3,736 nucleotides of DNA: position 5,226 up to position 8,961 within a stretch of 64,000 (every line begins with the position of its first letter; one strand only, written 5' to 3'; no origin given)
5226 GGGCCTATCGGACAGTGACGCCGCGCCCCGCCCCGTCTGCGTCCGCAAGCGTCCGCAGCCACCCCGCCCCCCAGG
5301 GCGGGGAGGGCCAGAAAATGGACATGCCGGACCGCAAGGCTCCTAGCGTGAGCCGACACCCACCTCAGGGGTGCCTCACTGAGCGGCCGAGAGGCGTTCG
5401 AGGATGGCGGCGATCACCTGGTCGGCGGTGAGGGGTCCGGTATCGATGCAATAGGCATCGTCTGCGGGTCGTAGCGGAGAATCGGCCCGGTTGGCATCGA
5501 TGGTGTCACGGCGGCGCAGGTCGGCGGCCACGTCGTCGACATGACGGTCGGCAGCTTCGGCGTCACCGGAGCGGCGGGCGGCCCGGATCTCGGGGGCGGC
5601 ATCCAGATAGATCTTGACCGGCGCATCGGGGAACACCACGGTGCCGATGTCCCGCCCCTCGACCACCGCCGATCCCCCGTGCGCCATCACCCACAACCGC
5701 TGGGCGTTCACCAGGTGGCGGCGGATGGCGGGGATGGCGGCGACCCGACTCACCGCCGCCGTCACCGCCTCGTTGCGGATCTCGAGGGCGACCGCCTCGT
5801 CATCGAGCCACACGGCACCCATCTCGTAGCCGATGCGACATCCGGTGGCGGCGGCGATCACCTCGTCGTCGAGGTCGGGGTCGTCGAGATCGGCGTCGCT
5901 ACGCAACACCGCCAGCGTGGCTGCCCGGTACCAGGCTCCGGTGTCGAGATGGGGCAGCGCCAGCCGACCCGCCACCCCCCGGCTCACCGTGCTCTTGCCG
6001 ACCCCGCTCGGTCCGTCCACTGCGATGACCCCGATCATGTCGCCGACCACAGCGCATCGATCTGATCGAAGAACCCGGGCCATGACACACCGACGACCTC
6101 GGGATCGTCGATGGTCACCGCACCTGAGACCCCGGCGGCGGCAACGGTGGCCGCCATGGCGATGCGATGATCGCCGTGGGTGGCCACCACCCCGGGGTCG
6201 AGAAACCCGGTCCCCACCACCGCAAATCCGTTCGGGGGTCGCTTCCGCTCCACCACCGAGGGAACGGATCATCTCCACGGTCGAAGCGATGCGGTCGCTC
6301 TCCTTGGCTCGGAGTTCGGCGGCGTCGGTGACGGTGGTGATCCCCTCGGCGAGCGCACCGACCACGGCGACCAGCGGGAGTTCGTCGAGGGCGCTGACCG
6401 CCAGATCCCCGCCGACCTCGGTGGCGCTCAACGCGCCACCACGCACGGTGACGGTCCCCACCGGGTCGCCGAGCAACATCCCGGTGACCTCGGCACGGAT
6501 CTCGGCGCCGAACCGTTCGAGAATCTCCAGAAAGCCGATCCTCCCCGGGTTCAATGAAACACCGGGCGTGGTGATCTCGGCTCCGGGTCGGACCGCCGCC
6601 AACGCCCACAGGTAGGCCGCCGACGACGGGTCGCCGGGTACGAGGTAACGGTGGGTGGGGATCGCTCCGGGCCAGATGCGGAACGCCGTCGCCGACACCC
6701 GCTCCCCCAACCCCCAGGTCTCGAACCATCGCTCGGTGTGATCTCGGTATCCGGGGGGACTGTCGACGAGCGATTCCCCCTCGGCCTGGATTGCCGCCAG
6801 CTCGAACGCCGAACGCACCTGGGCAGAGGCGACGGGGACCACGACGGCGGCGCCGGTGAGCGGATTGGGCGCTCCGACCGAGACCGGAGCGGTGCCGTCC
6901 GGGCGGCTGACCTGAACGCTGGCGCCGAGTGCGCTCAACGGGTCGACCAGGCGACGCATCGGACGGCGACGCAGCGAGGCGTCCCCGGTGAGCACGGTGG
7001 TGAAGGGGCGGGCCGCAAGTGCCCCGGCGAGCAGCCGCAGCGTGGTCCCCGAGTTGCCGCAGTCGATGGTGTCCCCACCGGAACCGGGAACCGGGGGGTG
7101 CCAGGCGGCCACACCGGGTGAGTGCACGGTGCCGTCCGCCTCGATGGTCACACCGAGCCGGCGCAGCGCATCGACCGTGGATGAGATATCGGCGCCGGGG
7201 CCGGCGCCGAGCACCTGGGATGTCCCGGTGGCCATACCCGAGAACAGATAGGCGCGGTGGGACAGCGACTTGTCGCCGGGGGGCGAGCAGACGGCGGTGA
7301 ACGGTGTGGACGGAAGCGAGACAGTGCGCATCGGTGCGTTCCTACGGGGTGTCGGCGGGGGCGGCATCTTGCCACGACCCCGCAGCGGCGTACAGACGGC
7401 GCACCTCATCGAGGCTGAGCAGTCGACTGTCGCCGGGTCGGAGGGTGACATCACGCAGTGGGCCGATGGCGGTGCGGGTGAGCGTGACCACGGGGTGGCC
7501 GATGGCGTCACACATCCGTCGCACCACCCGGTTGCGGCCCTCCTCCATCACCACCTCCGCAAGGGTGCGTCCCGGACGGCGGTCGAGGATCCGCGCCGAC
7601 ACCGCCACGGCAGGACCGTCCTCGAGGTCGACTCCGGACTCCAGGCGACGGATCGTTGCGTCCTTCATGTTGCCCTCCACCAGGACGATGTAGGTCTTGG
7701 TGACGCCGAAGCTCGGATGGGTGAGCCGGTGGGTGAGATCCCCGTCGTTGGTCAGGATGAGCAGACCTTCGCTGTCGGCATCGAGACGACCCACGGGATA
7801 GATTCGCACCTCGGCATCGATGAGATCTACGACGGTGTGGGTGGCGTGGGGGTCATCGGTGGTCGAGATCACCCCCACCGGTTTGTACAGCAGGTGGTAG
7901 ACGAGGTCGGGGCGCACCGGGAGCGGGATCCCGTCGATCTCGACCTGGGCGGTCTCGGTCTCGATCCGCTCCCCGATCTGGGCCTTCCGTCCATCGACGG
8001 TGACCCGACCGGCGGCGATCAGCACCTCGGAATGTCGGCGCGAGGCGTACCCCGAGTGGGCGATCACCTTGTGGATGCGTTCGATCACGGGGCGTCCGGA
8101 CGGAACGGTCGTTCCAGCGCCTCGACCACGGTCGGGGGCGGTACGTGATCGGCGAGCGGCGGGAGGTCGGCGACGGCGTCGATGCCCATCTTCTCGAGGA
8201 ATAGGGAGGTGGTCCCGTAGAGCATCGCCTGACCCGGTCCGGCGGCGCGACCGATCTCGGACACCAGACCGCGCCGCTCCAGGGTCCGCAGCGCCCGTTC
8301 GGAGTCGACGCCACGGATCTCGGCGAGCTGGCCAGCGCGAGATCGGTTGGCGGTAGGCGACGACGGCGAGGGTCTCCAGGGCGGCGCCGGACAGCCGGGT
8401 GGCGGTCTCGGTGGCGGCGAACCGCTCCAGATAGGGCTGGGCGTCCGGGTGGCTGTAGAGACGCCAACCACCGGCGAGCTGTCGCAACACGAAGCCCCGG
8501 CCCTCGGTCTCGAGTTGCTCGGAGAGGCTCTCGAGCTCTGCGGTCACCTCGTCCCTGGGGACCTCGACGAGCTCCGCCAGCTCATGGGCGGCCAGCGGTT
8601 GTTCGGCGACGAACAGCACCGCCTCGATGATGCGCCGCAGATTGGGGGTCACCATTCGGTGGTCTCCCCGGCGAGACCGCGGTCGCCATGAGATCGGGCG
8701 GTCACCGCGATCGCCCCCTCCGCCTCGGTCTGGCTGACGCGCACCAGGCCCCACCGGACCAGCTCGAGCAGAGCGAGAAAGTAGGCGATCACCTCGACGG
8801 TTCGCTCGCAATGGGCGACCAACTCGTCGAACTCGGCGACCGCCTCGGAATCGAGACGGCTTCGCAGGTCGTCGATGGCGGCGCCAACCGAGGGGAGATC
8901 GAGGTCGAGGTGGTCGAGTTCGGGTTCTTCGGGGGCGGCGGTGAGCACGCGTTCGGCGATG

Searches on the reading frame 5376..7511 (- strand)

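Call 55: search_protein_families(library=pfam, proteins=[window:5376-7511:-])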
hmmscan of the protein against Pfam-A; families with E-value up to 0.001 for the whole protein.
window:5376-7511:- (711 aa): 3 families
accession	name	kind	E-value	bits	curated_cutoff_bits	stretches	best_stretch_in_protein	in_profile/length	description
PF00275.25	EPSP_synthase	-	1.1e-67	229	22.8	1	72-428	8-360/417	EPSP synthase (3-phosphoshikimate 1-carboxyvinyltransferase)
PF02224.24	Cytidylate_kin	-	1e-60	205.5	26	1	496-706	1-208/211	Cytidylate kinase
PF13238.12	AAA_18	-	0.0002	22.2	29.4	1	496-651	1-112/128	AAA domain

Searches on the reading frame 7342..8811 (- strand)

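Call 55: search_protein_families(library=pfam, proteins=[window:7342-8811:-])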
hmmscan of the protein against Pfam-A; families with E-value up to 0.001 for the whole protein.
window:7342-8811:- (489 aa): 3 families
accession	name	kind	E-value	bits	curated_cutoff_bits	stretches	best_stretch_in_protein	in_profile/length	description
PF04079.22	SMC_ScpB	-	2.9e-28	98.9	27.4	1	61-159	2-100/160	Segregation and condensation complex subunit ScpB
PF00849.27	PseudoU_synth_2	-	1.1e-19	71.6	26.8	1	305-435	2-151/152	RNA pseudouridylate synthase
PF01479.30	S4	-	2.2e-08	34.1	22.8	1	244-282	1-41/48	S4 domain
